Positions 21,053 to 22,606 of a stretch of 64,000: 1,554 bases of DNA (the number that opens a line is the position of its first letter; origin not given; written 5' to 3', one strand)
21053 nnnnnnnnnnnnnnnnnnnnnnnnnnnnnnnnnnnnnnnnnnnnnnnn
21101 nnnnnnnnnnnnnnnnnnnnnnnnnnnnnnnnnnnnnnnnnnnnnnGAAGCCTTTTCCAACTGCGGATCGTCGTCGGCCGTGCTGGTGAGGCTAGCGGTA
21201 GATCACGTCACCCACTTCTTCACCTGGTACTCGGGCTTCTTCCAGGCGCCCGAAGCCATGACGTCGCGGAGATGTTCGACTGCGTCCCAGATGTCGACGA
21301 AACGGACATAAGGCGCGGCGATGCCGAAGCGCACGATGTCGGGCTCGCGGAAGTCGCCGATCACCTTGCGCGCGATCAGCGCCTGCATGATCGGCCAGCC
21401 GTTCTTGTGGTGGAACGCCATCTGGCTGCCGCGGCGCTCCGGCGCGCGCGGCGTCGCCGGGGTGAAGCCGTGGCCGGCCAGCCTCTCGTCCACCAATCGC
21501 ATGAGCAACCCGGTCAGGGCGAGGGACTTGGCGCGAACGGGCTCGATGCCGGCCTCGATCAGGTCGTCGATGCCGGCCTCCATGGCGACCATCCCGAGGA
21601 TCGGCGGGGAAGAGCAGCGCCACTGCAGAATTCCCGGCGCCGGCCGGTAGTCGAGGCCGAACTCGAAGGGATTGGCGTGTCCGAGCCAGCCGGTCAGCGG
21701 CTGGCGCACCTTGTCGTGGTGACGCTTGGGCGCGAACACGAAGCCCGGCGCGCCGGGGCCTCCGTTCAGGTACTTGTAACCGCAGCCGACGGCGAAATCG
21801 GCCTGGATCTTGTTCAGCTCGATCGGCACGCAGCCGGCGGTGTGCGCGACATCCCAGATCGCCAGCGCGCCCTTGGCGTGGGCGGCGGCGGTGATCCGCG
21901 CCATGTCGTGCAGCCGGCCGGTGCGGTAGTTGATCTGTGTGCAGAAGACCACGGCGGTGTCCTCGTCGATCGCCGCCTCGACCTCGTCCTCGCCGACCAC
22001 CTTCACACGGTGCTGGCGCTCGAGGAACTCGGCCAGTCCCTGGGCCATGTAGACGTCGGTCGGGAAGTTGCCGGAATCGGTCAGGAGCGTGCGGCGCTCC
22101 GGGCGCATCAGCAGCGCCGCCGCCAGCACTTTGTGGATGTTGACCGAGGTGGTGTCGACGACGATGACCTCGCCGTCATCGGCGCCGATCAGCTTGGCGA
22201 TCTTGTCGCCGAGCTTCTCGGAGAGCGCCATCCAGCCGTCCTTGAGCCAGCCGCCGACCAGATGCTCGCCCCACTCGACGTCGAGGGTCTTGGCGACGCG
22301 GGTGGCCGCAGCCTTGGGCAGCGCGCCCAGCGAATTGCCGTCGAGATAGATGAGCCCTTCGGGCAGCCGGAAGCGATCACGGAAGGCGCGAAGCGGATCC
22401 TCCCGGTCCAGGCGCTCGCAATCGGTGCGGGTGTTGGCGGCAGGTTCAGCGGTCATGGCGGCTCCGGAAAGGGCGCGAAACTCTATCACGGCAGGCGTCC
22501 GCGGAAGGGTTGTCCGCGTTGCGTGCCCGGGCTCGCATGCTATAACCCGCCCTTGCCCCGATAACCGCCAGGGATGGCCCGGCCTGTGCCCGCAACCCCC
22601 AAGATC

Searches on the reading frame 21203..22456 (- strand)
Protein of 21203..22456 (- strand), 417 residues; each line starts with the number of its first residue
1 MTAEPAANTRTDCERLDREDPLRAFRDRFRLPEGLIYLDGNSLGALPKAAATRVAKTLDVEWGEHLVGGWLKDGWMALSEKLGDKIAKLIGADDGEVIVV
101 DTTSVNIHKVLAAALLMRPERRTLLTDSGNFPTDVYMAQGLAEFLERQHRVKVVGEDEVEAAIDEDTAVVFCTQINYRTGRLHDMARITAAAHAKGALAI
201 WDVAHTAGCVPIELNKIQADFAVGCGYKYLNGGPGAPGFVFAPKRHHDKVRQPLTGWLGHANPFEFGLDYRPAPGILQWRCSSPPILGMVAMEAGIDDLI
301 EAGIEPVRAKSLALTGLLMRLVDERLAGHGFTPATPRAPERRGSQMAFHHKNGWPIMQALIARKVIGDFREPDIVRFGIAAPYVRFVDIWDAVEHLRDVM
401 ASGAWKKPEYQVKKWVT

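Call 8: search_protein_families(library=pfam, proteins=[window:21203-22456:-])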
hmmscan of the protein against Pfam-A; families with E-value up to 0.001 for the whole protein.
window:21203-22456:- (417 aa): 3 families
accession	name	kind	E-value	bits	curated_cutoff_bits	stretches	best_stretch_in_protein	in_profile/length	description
PF22580.2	KYNU_C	-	7.2e-35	119.3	27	1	307-396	1-90/90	Kynureninase C-terminal domain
PF00266.25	Aminotran_5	-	2.8e-18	66.5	21.5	1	77-352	43-318/371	Aminotransferase class-V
PF01053.26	Cys_Met_Meta_PP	-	3.6e-07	29.5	27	1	82-232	57-202/381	Cys/Met metabolism PLP-dependent enzyme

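Call 12: search_protein_families(library=ncbifam, proteins=[window:21203-22456:-], max_evalue=0.01)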
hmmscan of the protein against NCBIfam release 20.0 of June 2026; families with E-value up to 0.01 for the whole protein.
window:21203-22456:- (417 aa): 31 families (the best 25 are shown)
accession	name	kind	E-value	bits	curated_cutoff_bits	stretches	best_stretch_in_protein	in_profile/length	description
TIGR01814.1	kynureninase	equivalog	4.9e-92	308.9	246.4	1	13-400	1-399/400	kynureninase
NF040779.1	Sec_lyase_SclA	exception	2e-12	46.7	525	1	156-316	126-281/378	selenocysteine lyase SclA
TIGR01979.1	sufS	subfamily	5.4e-12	45.3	475.1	1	79-321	64-310/403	SufS family cysteine desulfurase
TIGR01977.1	am_tr_V_EF2568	hypoth_equivalog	6.6e-11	41.8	377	1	152-322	123-286/376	cysteine desulfurase family protein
NF006810.0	PRK09331.1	subfamily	5.2e-09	35.4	301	1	157-232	151-226/397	Sep-tRNA:Cys-tRNA synthetase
TIGR03402.1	FeS_nifS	equivalog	6.9e-09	34.9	530.75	1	83-229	48-199/379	cysteine desulfurase NifS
TIGR01976.1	am_tr_V_VC1184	hypoth_equivalog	1.1e-08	34.8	352.35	1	35-234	19-224/401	cysteine desulfurase-like protein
TIGR02326.1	transamin_PhnW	equivalog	1.5e-08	34.2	400.8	1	69-247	28-209/363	2-aminoethylphosphonate--pyruvate transaminase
TIGR02006.1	IscS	equivalog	1.6e-08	34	643.2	1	36-236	5-210/402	IscS subfamily cysteine desulfurase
NF010006.0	PRK13479.1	equivalog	4e-08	32.8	296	1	69-250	30-214/369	2-aminoethylphosphonate--pyruvate transaminase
NF010611.0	PRK14012.1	equivalog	7.5e-08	31.7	548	1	83-230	57-210/406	IscS subfamily cysteine desulfurase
NF005695.0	PRK07503.1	equivalog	9.5e-08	31.1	666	1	132-251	116-235/403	methionine gamma-lyase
TIGR03301.1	PhnW-AepZ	equivalog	3.3e-07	30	360.8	1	79-246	33-204/355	2-aminoethylphosphonate aminotransferase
TIGR01328.1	met_gam_lyase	equivalog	8.9e-07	28.1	549.7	1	107-233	84-210/391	methionine gamma-lyase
TIGR03403.1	nifS_epsilon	equivalog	2e-06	26.9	587.7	1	77-229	43-203/382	NifS family cysteine desulfurase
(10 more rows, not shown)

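Call 19: find_homologous_proteins(query=window:21203-22456:-, max_evalue=1e-30)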
Query window:21203-22456:- (417 aa): 8000 proteins with E <= 1e-30 among 8000 candidates; the best 120 are listed.
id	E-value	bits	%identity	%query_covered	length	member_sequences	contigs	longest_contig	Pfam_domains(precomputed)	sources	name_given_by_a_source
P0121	4.2e-286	966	100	100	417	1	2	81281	PF22580.3,PF00266.26,PF01053.27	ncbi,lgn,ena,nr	ncbi:MAG: kynureninase [Alphaproteobacteria bacterium]|nr:kynureninase [Alphaproteobacteria bacteriu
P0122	2.1e-240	816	85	100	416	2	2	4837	PF22580.3,PF00266.26,PF01053.27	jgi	jgi:kynureninase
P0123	7.6e-240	814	84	99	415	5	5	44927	PF22580.3,PF00266.26,PF01053.27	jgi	jgi:kynureninase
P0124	3.1e-237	805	84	99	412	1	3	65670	PF22580.3,PF00266.26,PF01053.27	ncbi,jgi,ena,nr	ncbi:MAG: kynureninase [Alphaproteobacteria bacterium]|nr:kynureninase [Alphaproteobacteria bacteriu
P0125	2.2e-236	802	83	100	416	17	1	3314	PF22580.3,PF00266.26,PF01053.27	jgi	jgi:kynureninase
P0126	5.7e-235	798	82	100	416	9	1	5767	PF22580.3,PF00266.26,PF01053.27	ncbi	-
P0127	6.8e-235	798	83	99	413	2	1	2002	PF22580.3,PF00266.26,PF01053.27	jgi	-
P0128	3.9e-234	795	82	100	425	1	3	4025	PF22580.3,PF00266.26,PF01053.27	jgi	jgi:kynureninase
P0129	3.1e-231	785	81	100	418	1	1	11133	PF22580.3,PF00266.26,PF01053.27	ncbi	-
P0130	1.2e-230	784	81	100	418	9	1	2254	PF22580.3,PF00266.26,PF01053.27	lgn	-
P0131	5.0e-230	782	81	100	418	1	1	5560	PF22580.3,PF00266.26,PF01053.27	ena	-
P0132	5.7e-230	781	80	100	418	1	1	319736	PF22580.3,PF00266.26,PF01053.27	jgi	-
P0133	9.6e-230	781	80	100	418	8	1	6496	PF22580.3,PF00266.26,PF01053.27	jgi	jgi:kynureninase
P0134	6.3e-229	778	80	100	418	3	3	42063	PF22580.3,PF00266.26,PF01053.27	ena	-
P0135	1.2e-228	777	80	100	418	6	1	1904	PF22580.3,PF00266.26,PF01053.27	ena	-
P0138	4.0e-207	706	71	100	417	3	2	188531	PF22580.3,PF00266.26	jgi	jgi:kynureninase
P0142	2.5e-171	588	61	98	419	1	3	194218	PF22580.3,PF00266.26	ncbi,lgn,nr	ncbi:MAG: kynureninase [Proteobacteria bacterium]|nr:kynureninase [Pseudomonadota bacterium] MBI3497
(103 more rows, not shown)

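Call 20: find_encoding_contigs(protein=P0124, flank=8000, max_places=2)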
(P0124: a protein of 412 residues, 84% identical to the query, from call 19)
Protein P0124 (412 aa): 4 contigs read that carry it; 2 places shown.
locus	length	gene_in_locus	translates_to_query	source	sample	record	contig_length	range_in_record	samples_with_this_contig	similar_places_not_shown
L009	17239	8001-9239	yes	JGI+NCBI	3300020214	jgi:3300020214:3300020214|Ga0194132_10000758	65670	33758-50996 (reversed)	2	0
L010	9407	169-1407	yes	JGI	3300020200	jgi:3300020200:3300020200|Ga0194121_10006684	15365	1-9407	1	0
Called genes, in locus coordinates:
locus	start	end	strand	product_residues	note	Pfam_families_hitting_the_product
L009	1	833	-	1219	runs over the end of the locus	PF08471:Ribonuc_red_2_N, PF02867:Ribonuc_red_lgC, PF12637:TSCPD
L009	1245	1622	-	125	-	PF00293:NUDIX, PF14815:NUDIX_4 (weak)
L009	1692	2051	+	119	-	PF05071:NDUFA12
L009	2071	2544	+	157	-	PF02470:MlaD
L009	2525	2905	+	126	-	PF09923:DUF2155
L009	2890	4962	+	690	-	PF13371:TPR_9 (faint), PF13374:TPR_10 (faint), PF13428:TPR_14 (faint), PF00515:TPR_1 (weak), PF07719:TPR_2 (weak), PF13414:TPR_11 (weak), PF13424:TPR_12 (weak), PF13844:Glyco_transf_41, +5 more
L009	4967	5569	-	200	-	PF03588:Leu_Phe_trans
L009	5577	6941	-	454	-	PF00289:Biotin_carb_N, PF02786:CPSase_L_D2, PF02222:ATP-grasp, PF07478:Dala_Dala_lig_C, PF02785:Biotin_carb_C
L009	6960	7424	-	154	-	PF00364:Biotin_lipoyl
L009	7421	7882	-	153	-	PF01220:DHquinase_II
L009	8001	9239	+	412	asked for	PF00266:Aminotran_5, PF01053:Cys_Met_Meta_PP, PF22580:KYNU_C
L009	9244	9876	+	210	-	PF08241:Methyltransf_11 (weak)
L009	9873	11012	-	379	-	PF01098:FTSW_RODA_SPOVE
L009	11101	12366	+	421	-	PF00994:MoCF_biosynth, PF18146:CinA_KH, PF02464:CinA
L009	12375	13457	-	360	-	PF02615:Ldh_2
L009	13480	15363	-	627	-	PF02705:K_trans, PF22776:K_trans_C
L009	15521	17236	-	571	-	PF00920:ILVD_EDD_N, PF24877:ILV_EDD_C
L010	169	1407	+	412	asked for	PF00266:Aminotran_5, PF01053:Cys_Met_Meta_PP, PF22580:KYNU_C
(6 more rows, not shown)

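Call 21: find_encoding_contigs(protein=P0123, flank=8000, max_places=2)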
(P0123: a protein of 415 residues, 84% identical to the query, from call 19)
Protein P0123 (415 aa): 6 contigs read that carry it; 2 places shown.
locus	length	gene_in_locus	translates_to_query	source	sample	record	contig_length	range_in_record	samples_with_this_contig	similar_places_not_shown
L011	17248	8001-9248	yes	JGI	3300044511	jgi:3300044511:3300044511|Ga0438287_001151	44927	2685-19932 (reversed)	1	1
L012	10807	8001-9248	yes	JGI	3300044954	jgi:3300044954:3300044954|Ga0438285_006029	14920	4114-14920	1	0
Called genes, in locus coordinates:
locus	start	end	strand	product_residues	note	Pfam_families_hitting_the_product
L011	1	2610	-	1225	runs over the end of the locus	PF08471:Ribonuc_red_2_N, PF02867:Ribonuc_red_lgC, PF12637:TSCPD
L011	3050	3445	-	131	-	PF00293:NUDIX, PF14815:NUDIX_4 (weak)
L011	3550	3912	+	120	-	PF05071:NDUFA12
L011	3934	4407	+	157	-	PF02470:MlaD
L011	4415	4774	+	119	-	PF09923:DUF2155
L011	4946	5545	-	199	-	PF03588:Leu_Phe_trans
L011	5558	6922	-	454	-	PF00289:Biotin_carb_N, PF02786:CPSase_L_D2, PF02222:ATP-grasp, PF07478:Dala_Dala_lig_C, PF02785:Biotin_carb_C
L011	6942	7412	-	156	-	PF25973:BSH_CzcB (faint), PF00364:Biotin_lipoyl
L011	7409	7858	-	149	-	PF01220:DHquinase_II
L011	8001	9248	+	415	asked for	PF00266:Aminotran_5, PF01053:Cys_Met_Meta_PP (weak), PF22580:KYNU_C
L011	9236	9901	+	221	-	PF13489:Methyltransf_23, PF08241:Methyltransf_11, PF13649:Methyltransf_25 (faint)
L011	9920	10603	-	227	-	PF13712:Glyco_tranf_2_5 (weak)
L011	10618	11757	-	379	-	PF01098:FTSW_RODA_SPOVE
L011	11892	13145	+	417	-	PF00994:MoCF_biosynth, PF18146:CinA_KH, PF02464:CinA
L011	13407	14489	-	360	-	PF02615:Ldh_2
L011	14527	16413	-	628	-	PF02705:K_trans, PF22776:K_trans_C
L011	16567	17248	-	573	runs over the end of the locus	PF00920:ILVD_EDD_N, PF24877:ILV_EDD_C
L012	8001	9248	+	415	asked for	PF00266:Aminotran_5, PF01053:Cys_Met_Meta_PP (weak), PF22580:KYNU_C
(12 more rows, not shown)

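Call 22: find_encoding_contigs(protein=P0132, flank=8000, max_places=2)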
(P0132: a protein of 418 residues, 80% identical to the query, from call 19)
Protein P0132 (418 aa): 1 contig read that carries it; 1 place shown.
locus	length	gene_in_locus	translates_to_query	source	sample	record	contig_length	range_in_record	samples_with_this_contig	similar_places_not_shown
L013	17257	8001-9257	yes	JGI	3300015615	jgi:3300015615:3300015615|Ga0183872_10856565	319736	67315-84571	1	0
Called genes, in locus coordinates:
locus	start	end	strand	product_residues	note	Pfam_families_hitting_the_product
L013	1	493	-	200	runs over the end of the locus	PF03588:Leu_Phe_trans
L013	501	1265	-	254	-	PF00483:NTP_transferase (weak), PF01128:IspD (weak), PF12804:NTP_transf_3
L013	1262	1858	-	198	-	PF07722:Peptidase_C26, PF00117:GATase, PF07722:Peptidase_C26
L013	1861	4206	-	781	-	PF01326:PPDK_N, PF00391:PEP-utilizers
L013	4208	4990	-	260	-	PF13489:Methyltransf_23, PF01209:Ubie_methyltran (weak), PF08241:Methyltransf_11, PF08242:Methyltransf_12, PF13649:Methyltransf_25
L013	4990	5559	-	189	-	PF01583:APS_kinase, PF13238:AAA_18 (faint), PF13671:AAA_33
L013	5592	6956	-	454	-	PF00289:Biotin_carb_N, PF02655:ATP-grasp_3 (faint), PF02786:CPSase_L_D2, PF02222:ATP-grasp, PF07478:Dala_Dala_lig_C, PF02785:Biotin_carb_C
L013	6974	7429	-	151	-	PF00364:Biotin_lipoyl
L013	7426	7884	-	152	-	PF01220:DHquinase_II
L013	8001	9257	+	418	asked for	PF00266:Aminotran_5, PF01053:Cys_Met_Meta_PP, PF22580:KYNU_C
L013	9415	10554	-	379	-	PF01098:FTSW_RODA_SPOVE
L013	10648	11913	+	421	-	PF00994:MoCF_biosynth, PF18146:CinA_KH, PF02464:CinA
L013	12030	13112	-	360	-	PF02615:Ldh_2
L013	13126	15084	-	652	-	PF02705:K_trans, PF22776:K_trans_C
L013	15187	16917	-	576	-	PF00920:ILVD_EDD_N, PF24877:ILV_EDD_C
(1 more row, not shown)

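Call 24: find_related_loci(query=window:21203-22456:-, collection=genome_contigs, flank=6000)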
Query window:21203-22456:- (417 aa) in genome_contigs; peptide patterns used: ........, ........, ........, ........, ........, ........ (x = any residue, [..] = any of these).
68 stretches matched a pattern; 11 encode a relative of the query (tblastn E <= 1e-3); 11 distinct loci.
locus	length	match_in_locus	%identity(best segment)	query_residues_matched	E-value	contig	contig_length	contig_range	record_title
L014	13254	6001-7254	82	1-417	0e+0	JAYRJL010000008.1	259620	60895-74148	MAG: Alphaproteobacteria bacterium isolate SZ_szas3bin.18 NODE_62_length_259620_cov_4.06751, whole genome shotgun sequen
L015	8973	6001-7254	81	1-417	0e+0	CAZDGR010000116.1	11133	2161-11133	MAG TPA_asm: uncultured Rhizobium sp. isolate SRP150892_co1_281 genome assembly, contig: NODE_5981_length_11133_cov_6.61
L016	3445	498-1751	81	1-417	0e+0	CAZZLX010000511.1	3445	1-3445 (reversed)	MAG TPA_asm: uncultured Rhizobium sp. isolate SRP124364_co1_94 genome assembly, contig: NODE_36547_length_3445_cov_5.328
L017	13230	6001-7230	84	7-417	0e+0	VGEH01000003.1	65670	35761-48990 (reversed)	MAG: Alphaproteobacteria bacterium isolate K_Offshore_80m_m2_051 K_Offshore_80m_m2_051_Ga0194132_10000758, whole genome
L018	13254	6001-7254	80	1-417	0e+0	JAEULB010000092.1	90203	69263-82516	MAG: Rhodospirillaceae bacterium isolate new MAG-110 k141_516337, whole genome shotgun sequence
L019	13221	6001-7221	84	10-417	0e+0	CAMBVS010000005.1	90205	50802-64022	MAG: Rhizobium sp. Q54 isolate TH-08apr19-116 genome assembly, contig: TH-08apr19-C424, whole genome shotgun sequence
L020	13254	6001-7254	81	1-417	0e+0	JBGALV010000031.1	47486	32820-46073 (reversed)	MAG: Alphaproteobacteria bacterium isolate MAG_MBR_H10.65 MBRH10-65_opera_contig_2821, whole genome shotgun sequence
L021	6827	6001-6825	85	1-275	1e-152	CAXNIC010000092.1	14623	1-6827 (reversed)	MAG: Alphaproteobacteria bacterium isolate LH-05nov19-173 genome assembly, contig: LH-05nov19-C9406, whole genome shotgu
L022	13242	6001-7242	57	9-417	1e-149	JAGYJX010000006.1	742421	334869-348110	MAG: Rhodospirillaceae bacterium isolate M30B52 contig_2440, whole genome shotgun sequence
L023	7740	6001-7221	84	10-417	0e+0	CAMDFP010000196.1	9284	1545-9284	MAG: Asaia bogorensis isolate MoH-23oct19-153 genome assembly, contig: MoH-23oct19-C11613, whole genome shotgun sequence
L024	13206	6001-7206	37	16-406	9e-92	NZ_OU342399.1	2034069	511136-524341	Candidatus Arcticimaribacter forsetii isolate ena-SAMPLE-TAB-31-05-2021-14:30:53:025-170 chromosome AHE01FL_assembled_ge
